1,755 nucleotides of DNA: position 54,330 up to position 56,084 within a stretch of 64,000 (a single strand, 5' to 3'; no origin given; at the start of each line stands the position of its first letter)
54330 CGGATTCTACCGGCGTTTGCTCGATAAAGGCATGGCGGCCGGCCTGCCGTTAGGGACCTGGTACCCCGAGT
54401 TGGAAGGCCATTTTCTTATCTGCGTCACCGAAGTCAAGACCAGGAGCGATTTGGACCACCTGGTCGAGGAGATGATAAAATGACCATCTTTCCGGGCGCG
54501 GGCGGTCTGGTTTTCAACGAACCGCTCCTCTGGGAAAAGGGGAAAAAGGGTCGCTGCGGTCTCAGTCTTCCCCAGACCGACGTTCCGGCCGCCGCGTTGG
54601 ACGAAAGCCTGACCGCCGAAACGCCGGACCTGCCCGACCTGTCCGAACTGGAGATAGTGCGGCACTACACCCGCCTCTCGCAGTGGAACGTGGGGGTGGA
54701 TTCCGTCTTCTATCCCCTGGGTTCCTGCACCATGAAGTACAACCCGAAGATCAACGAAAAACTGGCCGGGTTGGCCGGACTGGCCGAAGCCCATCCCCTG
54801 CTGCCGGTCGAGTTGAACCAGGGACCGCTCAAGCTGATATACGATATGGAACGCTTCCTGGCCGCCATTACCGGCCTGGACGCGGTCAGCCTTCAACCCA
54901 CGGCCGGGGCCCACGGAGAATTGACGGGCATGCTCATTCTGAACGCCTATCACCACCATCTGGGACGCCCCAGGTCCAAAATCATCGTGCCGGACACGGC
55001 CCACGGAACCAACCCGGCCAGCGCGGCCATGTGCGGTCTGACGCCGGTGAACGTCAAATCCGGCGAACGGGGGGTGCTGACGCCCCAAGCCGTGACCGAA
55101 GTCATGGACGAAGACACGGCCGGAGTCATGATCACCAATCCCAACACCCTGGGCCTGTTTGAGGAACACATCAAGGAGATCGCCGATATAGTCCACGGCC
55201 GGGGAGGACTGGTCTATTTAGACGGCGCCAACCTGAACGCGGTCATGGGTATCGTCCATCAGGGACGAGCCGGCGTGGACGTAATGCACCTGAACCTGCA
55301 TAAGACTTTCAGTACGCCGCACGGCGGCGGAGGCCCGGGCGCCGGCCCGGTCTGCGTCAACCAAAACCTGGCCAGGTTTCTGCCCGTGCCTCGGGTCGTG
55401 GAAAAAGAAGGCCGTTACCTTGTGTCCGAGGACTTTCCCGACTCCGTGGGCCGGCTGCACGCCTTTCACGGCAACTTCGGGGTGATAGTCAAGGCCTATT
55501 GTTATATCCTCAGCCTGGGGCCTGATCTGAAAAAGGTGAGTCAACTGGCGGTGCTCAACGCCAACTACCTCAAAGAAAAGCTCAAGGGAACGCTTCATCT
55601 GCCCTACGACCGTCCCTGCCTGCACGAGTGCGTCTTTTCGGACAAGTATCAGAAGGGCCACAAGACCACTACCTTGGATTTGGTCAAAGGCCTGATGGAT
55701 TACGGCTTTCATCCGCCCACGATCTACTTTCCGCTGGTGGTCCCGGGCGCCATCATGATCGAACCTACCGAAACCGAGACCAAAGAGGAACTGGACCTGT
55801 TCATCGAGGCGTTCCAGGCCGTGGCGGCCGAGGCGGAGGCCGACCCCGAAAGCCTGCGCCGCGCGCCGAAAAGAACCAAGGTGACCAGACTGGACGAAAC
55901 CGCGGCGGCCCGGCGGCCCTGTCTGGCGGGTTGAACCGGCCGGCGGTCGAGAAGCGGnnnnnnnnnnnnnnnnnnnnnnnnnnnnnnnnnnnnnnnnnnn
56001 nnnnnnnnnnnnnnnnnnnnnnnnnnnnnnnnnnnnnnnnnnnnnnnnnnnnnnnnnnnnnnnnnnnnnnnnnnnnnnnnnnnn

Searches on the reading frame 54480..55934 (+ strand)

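Call 78: search_protein_families(library=pfam, proteins=[window:54480-55934:+], max_evalue=0.001)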
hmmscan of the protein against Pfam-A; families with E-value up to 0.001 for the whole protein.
window:54480-55934:+ (484 aa): 4 families
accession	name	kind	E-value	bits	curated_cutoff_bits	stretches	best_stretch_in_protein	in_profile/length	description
PF21478.3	GcvP2_C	-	3e-24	85.7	27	1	354-454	2-104/122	Glycine dehydrogenase, C-terminal domain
PF02347.22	GDC-P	-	5.7e-09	35.8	26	1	33-302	29-284/429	Glycine cleavage system P-protein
PF00266.25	Aminotran_5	-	3.6e-07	29.9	21.5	1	152-282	76-207/371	Aminotransferase class-V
PF01212.27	Beta_elim_lyase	-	7.4e-05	22.6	27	1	123-283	37-207/288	Beta-eliminating lyase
